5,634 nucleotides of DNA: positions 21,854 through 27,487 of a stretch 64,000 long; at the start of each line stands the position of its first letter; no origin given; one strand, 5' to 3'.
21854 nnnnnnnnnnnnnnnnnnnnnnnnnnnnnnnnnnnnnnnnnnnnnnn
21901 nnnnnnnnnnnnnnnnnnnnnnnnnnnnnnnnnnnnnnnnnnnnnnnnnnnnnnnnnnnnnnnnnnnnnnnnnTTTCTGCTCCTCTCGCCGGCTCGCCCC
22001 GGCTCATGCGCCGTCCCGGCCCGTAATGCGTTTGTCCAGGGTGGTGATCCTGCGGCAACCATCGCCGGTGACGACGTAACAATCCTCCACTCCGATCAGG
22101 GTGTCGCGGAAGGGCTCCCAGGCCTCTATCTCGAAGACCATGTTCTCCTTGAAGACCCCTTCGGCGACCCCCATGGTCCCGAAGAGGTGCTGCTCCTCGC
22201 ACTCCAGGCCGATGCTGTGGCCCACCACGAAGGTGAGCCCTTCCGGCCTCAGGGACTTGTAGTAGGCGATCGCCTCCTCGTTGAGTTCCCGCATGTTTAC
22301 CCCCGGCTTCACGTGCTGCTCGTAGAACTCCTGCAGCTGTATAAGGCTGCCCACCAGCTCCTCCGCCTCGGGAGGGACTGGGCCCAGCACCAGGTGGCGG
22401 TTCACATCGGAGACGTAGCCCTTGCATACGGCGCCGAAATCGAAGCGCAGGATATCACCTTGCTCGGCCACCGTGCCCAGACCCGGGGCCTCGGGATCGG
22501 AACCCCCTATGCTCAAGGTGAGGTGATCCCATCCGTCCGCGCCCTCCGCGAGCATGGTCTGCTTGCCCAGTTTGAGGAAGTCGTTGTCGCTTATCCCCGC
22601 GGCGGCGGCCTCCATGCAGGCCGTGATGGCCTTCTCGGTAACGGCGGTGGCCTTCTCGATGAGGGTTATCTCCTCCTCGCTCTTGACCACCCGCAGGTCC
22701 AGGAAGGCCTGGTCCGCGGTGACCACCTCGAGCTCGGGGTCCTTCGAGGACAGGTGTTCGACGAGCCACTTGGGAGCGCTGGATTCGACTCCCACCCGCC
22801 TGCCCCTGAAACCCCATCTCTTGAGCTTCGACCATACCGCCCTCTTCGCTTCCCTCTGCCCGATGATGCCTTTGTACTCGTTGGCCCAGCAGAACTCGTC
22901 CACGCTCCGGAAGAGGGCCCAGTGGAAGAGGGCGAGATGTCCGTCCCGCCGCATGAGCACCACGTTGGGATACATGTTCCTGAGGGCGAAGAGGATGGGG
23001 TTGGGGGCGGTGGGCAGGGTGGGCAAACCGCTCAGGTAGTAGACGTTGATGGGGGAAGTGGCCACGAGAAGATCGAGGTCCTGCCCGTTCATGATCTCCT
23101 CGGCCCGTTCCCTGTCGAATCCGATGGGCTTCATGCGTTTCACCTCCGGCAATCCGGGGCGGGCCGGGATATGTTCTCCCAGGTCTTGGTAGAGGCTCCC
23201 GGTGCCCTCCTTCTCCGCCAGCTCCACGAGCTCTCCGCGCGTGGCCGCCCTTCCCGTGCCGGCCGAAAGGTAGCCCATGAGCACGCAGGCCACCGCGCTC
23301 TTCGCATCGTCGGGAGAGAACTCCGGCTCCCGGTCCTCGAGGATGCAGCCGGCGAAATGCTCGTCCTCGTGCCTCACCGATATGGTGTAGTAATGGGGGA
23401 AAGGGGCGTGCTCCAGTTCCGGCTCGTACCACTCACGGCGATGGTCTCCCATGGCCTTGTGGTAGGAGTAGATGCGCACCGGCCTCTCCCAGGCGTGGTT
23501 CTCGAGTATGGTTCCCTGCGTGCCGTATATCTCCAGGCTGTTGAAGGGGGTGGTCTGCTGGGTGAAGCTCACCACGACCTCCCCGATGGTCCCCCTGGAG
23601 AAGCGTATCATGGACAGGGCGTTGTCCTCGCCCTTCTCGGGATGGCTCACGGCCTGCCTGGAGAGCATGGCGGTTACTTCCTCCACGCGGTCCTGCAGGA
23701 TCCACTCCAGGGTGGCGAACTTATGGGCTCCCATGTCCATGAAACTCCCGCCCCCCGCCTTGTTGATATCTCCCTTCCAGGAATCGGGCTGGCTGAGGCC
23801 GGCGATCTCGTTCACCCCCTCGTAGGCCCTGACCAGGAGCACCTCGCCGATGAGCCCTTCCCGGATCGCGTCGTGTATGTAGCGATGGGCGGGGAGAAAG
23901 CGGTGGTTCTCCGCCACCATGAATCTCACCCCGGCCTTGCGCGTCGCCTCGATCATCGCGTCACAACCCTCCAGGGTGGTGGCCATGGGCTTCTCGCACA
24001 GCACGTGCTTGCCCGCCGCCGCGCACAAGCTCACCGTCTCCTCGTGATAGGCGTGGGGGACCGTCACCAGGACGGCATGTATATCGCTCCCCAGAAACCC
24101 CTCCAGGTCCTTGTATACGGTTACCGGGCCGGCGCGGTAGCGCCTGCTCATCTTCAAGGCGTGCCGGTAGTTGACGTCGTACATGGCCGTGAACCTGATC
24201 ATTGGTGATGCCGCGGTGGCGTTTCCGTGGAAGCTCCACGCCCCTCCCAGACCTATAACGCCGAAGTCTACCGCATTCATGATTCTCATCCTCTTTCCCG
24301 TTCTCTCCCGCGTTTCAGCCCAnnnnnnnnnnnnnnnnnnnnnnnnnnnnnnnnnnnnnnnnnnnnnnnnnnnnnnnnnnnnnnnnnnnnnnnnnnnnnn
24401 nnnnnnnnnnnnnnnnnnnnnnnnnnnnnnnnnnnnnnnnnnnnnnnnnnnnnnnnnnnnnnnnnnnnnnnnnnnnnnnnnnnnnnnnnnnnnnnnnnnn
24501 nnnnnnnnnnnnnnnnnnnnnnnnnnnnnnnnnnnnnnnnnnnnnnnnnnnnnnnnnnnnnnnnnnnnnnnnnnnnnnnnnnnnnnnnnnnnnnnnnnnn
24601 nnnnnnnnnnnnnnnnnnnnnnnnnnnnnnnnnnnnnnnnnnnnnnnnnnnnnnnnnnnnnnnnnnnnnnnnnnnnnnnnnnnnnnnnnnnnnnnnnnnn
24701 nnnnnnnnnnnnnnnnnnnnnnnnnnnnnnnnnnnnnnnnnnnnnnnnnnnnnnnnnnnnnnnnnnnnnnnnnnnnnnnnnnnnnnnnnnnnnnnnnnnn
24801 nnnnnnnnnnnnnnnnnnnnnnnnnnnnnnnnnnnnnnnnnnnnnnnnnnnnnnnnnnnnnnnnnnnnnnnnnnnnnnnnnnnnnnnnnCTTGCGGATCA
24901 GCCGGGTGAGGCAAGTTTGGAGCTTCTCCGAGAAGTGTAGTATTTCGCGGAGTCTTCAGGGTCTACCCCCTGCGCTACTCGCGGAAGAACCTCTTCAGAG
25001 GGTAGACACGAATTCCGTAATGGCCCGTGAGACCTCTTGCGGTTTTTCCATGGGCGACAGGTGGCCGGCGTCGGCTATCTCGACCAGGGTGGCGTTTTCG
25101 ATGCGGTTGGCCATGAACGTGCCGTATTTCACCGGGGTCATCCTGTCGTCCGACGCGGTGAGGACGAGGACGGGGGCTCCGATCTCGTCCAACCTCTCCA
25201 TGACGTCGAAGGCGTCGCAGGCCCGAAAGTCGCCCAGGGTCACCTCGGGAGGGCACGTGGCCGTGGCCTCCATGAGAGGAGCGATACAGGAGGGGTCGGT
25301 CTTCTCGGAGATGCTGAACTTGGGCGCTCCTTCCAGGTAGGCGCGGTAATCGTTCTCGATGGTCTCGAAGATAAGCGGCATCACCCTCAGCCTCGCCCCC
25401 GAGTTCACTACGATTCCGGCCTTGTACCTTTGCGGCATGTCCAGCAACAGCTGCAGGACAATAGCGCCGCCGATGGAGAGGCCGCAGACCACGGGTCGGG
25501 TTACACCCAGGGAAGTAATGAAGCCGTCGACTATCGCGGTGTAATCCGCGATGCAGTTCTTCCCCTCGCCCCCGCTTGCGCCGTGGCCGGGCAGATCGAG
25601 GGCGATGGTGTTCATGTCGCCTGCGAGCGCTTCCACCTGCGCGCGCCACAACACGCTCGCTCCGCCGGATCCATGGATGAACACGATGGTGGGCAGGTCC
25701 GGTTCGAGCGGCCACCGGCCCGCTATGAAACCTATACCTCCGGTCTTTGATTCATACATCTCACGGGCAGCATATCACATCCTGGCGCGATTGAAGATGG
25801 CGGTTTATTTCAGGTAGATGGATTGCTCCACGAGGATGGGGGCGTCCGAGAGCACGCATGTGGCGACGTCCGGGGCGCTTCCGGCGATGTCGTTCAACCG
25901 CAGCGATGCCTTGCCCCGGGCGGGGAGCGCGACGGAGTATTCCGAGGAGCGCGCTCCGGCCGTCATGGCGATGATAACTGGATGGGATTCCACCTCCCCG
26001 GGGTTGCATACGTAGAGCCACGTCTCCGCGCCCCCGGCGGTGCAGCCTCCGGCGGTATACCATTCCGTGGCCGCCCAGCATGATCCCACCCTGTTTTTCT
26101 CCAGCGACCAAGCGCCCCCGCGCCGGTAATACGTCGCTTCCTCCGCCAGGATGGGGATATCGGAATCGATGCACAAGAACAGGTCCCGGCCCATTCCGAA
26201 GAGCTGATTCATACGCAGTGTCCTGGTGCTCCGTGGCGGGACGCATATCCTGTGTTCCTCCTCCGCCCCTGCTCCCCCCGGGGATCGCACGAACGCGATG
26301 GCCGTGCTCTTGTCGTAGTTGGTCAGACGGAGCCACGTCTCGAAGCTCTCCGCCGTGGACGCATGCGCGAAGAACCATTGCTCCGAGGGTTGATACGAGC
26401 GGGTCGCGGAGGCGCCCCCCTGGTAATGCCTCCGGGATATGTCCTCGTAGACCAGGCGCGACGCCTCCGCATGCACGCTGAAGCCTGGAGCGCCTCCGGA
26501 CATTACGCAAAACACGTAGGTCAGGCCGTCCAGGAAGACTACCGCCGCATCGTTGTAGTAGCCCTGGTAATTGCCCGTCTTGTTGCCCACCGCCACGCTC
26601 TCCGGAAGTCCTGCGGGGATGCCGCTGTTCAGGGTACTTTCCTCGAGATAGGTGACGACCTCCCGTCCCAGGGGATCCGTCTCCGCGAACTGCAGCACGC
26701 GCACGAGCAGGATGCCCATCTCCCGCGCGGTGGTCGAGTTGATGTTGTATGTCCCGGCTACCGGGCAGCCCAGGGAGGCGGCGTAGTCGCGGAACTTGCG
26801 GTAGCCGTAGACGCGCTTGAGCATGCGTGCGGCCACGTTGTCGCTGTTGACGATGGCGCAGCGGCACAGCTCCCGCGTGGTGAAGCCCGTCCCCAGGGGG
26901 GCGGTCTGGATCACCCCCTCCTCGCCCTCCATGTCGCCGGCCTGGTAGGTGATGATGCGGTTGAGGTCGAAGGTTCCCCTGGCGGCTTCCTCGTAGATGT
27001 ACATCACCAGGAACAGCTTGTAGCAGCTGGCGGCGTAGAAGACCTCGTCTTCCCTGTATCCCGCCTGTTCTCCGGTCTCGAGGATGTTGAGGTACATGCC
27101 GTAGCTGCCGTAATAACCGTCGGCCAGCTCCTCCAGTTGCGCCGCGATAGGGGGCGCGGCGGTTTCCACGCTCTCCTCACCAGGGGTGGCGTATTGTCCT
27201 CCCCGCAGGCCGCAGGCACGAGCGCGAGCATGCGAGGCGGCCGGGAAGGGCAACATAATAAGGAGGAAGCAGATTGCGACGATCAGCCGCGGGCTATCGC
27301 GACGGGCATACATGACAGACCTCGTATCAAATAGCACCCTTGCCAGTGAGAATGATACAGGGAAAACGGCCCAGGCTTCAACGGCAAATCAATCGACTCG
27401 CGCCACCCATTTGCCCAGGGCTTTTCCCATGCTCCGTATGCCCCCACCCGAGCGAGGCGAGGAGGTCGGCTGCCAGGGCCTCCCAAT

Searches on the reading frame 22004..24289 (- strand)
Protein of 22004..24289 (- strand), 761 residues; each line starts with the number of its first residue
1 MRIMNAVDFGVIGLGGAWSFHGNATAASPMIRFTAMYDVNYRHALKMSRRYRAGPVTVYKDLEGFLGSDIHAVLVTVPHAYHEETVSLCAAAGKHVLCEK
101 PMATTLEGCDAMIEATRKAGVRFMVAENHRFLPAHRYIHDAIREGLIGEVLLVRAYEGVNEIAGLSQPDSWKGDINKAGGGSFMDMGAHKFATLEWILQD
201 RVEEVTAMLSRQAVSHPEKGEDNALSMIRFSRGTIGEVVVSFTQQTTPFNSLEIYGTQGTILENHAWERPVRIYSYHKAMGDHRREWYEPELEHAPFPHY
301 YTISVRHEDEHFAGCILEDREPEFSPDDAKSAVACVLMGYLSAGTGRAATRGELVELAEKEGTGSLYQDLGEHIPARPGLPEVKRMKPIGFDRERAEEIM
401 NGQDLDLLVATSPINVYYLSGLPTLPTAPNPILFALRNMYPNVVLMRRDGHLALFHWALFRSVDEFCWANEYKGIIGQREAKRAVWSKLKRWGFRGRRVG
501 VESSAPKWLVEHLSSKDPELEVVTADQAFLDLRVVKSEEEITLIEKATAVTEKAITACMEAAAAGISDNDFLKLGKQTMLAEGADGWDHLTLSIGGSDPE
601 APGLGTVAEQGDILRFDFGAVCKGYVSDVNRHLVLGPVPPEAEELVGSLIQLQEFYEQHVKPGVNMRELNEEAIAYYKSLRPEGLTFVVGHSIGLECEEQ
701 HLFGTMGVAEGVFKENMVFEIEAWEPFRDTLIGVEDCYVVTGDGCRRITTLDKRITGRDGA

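Call 77: search_protein_families(library=pfam, proteins=[window:22004-24289:-], max_evalue=0.0001)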
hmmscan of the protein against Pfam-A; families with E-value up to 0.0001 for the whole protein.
window:22004-24289:- (761 aa): 5 families
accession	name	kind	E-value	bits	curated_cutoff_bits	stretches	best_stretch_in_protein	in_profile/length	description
PF22725.1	GFO_IDH_MocA_C3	-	5e-24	85.1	27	1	136-261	2-123/124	GFO/IDH/MocA C-terminal domain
PF00557.29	Peptidase_M24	-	1.6e-23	84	23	1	543-741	2-207/208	Metallopeptidase family M24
PF01408.29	GFO_IDH_MocA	-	1.2e-21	78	24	1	8-126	2-119/120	Oxidoreductase family, NAD-binding Rossmann fold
PF02894.22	GFO_IDH_MocA_C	-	2.3e-15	57.4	22.9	1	141-347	3-214/218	Oxidoreductase family, C-terminal alpha/beta domain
PF01321.24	Creatinase_N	-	4.6e-06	27.6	22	1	394-535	3-128/128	Creatinase/Prolidase N-terminal domain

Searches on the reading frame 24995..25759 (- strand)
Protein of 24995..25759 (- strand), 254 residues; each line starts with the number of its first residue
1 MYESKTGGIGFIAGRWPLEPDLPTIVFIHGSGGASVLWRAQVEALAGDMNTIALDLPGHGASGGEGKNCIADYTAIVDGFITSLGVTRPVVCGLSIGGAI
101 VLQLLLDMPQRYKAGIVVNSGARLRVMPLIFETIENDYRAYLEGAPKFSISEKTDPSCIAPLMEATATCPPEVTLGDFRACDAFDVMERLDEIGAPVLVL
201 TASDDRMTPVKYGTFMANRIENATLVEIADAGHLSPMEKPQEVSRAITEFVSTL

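Call 77: search_protein_families(library=pfam, proteins=[window:24995-25759:-], max_evalue=0.0001)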
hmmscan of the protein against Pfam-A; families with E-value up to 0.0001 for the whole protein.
window:24995-25759:- (254 aa): 5 families
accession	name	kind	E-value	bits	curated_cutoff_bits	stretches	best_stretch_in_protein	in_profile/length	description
PF12697.13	Abhydrolase_6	-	2.5e-25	90.8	26.3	1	25-245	1-216/217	Alpha/beta hydrolase family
PF00561.26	Abhydrolase_1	-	9.8e-25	88.1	25.8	2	23-126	1-103/245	alpha/beta hydrolase fold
PF12146.15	Hydrolase_4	-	2e-13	50.7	27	1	24-237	6-236/239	Serine aminopeptidase, S33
PF08386.16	Abhydrolase_4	-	7.5e-06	26.4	21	1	195-252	35-92/103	TAP-like protein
PF00326.27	Peptidase_S9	-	4.4e-05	23.5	22.6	0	65-121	40-98/213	Prolyl oligopeptidase family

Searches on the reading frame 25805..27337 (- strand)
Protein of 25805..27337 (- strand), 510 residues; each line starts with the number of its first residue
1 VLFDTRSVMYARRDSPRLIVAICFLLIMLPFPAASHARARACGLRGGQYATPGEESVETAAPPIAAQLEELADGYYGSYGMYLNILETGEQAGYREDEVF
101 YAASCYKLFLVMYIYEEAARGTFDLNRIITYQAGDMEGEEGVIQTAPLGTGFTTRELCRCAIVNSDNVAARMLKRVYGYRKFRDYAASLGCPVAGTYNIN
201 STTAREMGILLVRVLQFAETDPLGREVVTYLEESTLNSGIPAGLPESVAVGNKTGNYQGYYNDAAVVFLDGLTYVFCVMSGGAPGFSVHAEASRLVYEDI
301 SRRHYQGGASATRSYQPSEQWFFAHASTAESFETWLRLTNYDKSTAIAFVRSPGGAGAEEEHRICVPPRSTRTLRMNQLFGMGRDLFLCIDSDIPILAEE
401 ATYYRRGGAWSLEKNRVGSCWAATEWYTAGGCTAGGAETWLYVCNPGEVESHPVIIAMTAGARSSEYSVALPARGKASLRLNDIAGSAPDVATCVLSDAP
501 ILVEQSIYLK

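Call 77: search_protein_families(library=pfam, proteins=[window:25805-27337:-], max_evalue=0.0001)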
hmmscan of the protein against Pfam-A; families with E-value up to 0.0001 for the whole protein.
window:25805-27337:- (510 aa): 3 families
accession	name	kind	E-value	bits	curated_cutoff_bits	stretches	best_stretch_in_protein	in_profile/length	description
PF13354.11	Beta-lactamase2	-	1.2e-40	139.6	22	1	80-279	1-213/214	Beta-lactamase enzyme family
PF18986.5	DUF5719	-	1.6e-05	24.6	26.2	0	308-391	40-126/319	Family of unknown function (DUF5719)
PF00144.29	Beta-lactamase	-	3.2e-05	23.7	27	0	76-158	12-100/329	Beta-lactamase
